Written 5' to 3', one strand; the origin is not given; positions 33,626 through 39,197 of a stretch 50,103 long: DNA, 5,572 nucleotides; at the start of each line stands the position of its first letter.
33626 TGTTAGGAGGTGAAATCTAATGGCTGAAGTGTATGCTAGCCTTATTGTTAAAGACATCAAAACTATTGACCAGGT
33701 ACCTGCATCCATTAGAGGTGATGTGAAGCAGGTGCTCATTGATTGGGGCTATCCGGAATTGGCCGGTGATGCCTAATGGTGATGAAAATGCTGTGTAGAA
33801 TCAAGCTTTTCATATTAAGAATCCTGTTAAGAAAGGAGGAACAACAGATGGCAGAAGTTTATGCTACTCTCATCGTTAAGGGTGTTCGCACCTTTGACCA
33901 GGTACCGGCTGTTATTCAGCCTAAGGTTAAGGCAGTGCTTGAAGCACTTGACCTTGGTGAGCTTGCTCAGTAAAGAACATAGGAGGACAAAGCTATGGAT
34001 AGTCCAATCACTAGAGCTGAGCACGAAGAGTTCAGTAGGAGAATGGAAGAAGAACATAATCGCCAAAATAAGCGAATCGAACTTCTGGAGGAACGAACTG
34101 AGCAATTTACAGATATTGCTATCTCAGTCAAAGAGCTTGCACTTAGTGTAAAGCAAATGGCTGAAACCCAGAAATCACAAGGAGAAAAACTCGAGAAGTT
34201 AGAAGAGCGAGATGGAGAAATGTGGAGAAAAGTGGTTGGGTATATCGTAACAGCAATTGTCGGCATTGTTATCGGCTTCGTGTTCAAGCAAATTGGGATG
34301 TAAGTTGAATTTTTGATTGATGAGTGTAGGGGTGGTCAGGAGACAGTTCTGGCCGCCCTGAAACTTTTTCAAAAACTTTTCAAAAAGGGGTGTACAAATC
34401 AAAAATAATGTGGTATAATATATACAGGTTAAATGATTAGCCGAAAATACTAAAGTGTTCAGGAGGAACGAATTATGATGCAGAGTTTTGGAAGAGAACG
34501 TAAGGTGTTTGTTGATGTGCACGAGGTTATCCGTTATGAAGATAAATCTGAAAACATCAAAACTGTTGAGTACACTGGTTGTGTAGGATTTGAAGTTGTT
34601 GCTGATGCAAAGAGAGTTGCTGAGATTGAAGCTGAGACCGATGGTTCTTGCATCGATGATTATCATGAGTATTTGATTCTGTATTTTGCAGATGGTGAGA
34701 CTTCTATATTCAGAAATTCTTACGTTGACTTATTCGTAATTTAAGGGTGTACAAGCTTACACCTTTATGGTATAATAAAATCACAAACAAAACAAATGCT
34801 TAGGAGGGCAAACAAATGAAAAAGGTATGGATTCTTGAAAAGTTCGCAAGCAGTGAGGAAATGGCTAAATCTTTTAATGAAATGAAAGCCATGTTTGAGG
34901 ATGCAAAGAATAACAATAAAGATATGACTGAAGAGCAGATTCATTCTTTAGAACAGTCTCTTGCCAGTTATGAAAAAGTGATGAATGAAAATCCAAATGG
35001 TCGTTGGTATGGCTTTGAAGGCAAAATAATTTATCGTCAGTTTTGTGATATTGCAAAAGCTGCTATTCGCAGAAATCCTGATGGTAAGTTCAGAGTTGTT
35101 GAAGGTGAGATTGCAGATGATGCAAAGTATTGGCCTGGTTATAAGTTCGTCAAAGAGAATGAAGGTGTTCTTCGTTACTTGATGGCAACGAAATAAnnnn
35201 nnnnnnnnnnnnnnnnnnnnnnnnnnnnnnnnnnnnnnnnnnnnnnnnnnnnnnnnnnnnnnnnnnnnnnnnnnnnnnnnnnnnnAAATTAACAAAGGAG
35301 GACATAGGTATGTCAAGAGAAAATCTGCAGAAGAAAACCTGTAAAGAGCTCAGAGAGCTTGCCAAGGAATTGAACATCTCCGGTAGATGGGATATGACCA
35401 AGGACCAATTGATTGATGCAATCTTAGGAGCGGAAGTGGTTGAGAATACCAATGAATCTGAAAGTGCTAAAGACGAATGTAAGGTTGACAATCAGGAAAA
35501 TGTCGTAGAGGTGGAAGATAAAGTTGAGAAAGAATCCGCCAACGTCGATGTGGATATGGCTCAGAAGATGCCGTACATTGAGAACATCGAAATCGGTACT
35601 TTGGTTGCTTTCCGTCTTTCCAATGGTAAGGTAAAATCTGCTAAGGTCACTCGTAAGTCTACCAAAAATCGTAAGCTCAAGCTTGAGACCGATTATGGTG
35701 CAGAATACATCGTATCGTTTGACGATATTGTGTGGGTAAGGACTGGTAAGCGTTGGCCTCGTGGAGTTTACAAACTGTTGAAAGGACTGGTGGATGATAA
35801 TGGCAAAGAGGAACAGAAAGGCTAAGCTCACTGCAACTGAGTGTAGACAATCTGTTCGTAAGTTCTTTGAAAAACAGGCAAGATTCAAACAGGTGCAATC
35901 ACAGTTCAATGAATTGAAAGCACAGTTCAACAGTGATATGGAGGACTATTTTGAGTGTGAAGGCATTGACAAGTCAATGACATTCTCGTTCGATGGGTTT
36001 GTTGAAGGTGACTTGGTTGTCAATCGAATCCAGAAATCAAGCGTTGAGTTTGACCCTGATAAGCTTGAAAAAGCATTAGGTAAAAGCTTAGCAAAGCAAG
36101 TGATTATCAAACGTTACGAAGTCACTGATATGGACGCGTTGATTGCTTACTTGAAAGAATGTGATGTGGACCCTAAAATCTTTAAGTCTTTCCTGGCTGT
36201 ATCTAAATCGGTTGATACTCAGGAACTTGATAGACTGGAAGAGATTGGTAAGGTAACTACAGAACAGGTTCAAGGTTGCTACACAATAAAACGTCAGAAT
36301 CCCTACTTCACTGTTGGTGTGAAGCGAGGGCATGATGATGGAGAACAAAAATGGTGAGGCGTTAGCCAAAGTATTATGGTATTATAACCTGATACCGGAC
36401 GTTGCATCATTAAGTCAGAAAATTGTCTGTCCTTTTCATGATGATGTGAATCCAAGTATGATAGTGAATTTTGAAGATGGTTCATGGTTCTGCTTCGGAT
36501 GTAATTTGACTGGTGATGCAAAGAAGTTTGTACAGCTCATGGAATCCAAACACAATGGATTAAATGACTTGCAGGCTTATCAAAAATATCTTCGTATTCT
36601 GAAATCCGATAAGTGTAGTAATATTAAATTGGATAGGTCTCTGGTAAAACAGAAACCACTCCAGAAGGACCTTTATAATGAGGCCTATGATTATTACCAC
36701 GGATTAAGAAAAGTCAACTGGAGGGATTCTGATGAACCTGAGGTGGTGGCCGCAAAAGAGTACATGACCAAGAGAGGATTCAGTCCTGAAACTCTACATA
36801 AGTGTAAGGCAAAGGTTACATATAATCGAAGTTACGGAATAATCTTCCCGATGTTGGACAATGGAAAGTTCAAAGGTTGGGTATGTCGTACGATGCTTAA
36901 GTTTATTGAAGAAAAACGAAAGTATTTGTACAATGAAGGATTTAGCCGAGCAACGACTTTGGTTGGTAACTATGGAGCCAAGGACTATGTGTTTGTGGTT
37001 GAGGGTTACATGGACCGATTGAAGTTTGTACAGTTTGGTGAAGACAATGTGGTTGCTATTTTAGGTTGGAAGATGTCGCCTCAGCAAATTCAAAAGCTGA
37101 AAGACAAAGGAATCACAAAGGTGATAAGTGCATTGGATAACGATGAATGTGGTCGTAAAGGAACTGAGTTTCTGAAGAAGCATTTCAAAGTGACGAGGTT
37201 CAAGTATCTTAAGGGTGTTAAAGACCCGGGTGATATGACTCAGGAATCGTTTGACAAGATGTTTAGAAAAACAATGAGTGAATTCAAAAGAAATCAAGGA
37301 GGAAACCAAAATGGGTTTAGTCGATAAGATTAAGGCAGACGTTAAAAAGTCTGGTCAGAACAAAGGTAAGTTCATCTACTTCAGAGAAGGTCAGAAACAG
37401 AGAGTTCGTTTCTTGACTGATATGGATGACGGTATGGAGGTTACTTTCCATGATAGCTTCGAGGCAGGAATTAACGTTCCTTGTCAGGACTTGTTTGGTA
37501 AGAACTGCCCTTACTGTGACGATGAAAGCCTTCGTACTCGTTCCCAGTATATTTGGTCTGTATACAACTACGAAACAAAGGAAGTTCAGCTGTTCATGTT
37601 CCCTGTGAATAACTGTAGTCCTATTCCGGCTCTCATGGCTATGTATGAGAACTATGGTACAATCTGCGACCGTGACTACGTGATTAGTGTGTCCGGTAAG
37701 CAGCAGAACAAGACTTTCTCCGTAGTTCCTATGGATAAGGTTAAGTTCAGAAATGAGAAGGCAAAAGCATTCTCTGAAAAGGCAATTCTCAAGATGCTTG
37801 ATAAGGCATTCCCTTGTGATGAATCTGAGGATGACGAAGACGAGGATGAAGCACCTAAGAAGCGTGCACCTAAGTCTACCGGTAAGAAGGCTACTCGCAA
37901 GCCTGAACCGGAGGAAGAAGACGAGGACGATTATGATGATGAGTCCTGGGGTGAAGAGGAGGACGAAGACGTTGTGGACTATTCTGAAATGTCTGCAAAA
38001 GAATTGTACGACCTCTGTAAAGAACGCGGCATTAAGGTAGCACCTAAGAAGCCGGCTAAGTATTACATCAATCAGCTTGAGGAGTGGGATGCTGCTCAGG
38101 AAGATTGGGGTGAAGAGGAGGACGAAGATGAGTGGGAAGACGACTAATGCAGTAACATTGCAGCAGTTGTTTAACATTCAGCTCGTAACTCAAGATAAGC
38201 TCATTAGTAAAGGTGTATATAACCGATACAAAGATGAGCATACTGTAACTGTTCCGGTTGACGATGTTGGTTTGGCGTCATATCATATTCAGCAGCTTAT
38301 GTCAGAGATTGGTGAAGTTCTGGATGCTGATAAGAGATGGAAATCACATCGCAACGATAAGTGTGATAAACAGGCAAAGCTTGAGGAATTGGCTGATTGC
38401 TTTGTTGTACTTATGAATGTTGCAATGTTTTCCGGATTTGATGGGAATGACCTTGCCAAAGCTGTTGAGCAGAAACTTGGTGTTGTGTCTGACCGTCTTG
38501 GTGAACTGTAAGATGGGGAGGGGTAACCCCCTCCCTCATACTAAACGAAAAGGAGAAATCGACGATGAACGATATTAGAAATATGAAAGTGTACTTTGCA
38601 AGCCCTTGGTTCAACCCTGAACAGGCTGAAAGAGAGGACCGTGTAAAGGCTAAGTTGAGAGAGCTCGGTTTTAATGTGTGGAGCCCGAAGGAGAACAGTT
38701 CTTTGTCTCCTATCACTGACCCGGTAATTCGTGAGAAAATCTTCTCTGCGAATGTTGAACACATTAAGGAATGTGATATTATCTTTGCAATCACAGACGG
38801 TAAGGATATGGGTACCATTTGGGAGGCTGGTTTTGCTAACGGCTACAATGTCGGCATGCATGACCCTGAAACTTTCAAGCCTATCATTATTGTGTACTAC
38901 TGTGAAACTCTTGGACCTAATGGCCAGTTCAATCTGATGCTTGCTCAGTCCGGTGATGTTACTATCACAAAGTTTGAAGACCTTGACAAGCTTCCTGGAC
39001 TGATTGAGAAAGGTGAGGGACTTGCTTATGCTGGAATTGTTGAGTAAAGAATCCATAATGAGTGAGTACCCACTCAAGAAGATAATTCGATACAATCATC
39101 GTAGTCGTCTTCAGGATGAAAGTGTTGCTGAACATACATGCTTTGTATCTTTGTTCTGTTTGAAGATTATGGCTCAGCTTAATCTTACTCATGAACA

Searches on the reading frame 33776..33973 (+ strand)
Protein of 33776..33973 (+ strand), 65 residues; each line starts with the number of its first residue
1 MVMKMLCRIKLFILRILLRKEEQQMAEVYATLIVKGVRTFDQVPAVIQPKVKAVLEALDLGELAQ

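Call 55: search_protein_families(library=phrogs, max_evalue=0.001, proteins=[window:33776-33973:+])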
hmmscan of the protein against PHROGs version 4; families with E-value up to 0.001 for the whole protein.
window:33776-33973:+ (65 aa): 4 families
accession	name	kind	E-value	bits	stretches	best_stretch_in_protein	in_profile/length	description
phrog_1382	-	unknown function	4.9e-17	62.2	1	21-65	2-46/48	-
phrog_7546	-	unknown function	1.4e-07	32.7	1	16-60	60-104/107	-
phrog_1567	-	unknown function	3e-06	28.1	1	20-63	11-54/64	-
phrog_5056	-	unknown function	0.00037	21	1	21-46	5-30/49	-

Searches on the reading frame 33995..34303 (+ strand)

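Call 55: search_protein_families(library=phrogs, max_evalue=0.001, proteins=[window:33995-34303:+])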
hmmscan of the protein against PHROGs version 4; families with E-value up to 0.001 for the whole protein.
window:33995-34303:+ (102 aa): 3 families
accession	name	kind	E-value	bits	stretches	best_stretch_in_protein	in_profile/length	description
phrog_937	-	other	6.2e-20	72.7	1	8-102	7-112/115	hemolysin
phrog_1193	-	other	5e-08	33.8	1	35-101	12-75/76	hemolysin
phrog_689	-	lysis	7e-05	24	1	27-100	17-89/91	holin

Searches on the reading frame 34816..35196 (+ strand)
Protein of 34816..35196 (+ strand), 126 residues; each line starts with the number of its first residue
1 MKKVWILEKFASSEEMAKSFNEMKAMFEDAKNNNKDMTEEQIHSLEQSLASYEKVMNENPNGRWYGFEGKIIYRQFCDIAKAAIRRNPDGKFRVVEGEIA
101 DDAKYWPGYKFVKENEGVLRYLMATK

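Call 40: search_protein_families(library=pfam, max_evalue=0.01, proteins=[window:34816-35196:+])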
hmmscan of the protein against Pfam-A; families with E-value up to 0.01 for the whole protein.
window:34816-35196:+ (126 aa): 1 family
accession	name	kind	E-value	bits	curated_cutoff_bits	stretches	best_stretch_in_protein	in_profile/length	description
PF15361.11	RIC3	-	0.0077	17.1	28.9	0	5-57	93-142/146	Resistance to inhibitors of cholinesterase homologue 3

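Call 53: search_protein_families(library=phrogs, max_evalue=0.01, proteins=[window:34816-35196:+])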
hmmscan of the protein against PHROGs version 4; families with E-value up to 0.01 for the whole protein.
window:34816-35196:+ (126 aa): 0 families

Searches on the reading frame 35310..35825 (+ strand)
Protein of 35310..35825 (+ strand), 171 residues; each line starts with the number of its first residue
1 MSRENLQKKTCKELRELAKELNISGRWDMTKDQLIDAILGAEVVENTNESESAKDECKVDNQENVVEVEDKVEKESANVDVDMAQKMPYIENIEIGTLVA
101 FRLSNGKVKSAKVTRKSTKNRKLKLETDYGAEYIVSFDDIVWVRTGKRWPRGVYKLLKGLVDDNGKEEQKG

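Call 40: search_protein_families(library=pfam, max_evalue=0.01, proteins=[window:35310-35825:+])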
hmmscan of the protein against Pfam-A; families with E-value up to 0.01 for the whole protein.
window:35310-35825:+ (171 aa): 1 family
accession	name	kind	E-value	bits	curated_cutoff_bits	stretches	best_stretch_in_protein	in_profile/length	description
PF07498.18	Rho_N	-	5.5e-10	39.5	24.9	1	6-41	2-37/43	Rho termination factor, N-terminal domain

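Call 53: search_protein_families(library=phrogs, max_evalue=0.01, proteins=[window:35310-35825:+])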
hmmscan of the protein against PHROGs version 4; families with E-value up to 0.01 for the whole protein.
window:35310-35825:+ (171 aa): 5 families
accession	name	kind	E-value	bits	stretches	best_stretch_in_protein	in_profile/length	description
phrog_37255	-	unknown function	2.5e-09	38.1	1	2-78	2-79/152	-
phrog_3281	-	DNA, RNA and nucleotide metabolism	1.7e-07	32.6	1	3-43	65-105/107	endonuclease VII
phrog_2724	-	unknown function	4.2e-07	31.4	1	4-39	44-79/83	-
phrog_2250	-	unknown function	0.00044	21.2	1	3-38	125-160/168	-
phrog_390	-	transcription regulation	0.00048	21.5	1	4-40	59-95/97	Arc-like repressor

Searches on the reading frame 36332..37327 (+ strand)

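Call 40: search_protein_families(library=pfam, max_evalue=0.01, proteins=[window:36332-37327:+])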
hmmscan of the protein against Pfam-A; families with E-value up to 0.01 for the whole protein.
window:36332-37327:+ (331 aa): 4 families
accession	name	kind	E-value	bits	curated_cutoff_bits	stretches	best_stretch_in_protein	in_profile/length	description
PF13155.12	Toprim_2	-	6.5e-13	49.3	22.1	1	221-291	1-74/88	Toprim-like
PF13662.12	Toprim_4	-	1.6e-11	44.7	25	1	219-289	2-83/85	Toprim domain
PF01807.25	Zn_ribbon_DnaG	-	4e-11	43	24.9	1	31-72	34-75/98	CHC2 zinc finger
PF01751.28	Toprim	-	9.5e-09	35.8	23.1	1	220-291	2-82/96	Toprim domain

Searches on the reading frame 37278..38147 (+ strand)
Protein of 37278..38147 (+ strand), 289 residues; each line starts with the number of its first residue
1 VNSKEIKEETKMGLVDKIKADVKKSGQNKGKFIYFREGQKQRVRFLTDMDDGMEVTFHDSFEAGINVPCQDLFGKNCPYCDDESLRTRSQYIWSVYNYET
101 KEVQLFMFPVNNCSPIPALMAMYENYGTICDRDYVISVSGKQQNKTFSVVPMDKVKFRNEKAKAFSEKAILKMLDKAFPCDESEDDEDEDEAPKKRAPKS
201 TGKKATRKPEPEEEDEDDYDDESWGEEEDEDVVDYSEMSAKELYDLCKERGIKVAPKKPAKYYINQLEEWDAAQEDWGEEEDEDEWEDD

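Call 40: search_protein_families(library=pfam, max_evalue=0.01, proteins=[window:37278-38147:+])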
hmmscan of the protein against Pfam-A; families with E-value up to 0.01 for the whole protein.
window:37278-38147:+ (289 aa): 0 families

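Call 53: search_protein_families(library=phrogs, max_evalue=0.01, proteins=[window:37278-38147:+])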
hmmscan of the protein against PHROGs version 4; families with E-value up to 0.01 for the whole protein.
window:37278-38147:+ (289 aa): 4 families
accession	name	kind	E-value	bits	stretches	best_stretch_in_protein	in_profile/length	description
phrog_14578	-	DNA, RNA and nucleotide metabolism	9.4e-07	29.9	1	14-167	3-159/206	single strand DNA binding protein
phrog_2250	-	unknown function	0.00064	20.7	1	218-271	110-164/168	-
phrog_30618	-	unknown function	0.0012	19.5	0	160-289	107-248/269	-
phrog_1607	-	DNA, RNA and nucleotide metabolism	0.0013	19.4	1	21-244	28-278/285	single strand DNA binding protein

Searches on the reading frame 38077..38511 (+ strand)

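Call 40: search_protein_families(library=pfam, max_evalue=0.01, proteins=[window:38077-38511:+])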
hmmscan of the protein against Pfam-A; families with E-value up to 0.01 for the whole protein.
window:38077-38511:+ (144 aa): 2 families
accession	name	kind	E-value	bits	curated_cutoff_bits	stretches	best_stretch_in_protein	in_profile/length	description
PF08761.16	dUTPase_2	-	0.00099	19.9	22.9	1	53-125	27-88/162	dUTPase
PF03819.22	MazG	-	0.0029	18.3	22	1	71-134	7-66/74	MazG nucleotide pyrophosphohydrolase domain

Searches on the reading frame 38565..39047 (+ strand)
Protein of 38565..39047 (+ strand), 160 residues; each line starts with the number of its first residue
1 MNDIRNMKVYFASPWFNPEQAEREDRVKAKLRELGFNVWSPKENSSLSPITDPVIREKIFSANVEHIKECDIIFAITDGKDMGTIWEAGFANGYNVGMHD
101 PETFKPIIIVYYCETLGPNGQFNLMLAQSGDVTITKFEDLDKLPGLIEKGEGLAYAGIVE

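Call 40: search_protein_families(library=pfam, max_evalue=0.01, proteins=[window:38565-39047:+])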
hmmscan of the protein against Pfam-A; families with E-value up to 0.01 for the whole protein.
window:38565-39047:+ (160 aa): 2 families
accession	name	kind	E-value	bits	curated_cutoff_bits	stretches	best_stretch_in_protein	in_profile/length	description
PF05014.21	Nuc_deoxyrib_tr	-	1.4e-17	64.4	28.8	1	9-95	1-90/117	Nucleoside 2-deoxyribosyltransferase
PF15891.11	Nuc_deoxyri_tr2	-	8.2e-06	26.6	30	1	7-91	2-91/105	Nucleoside 2-deoxyribosyltransferase like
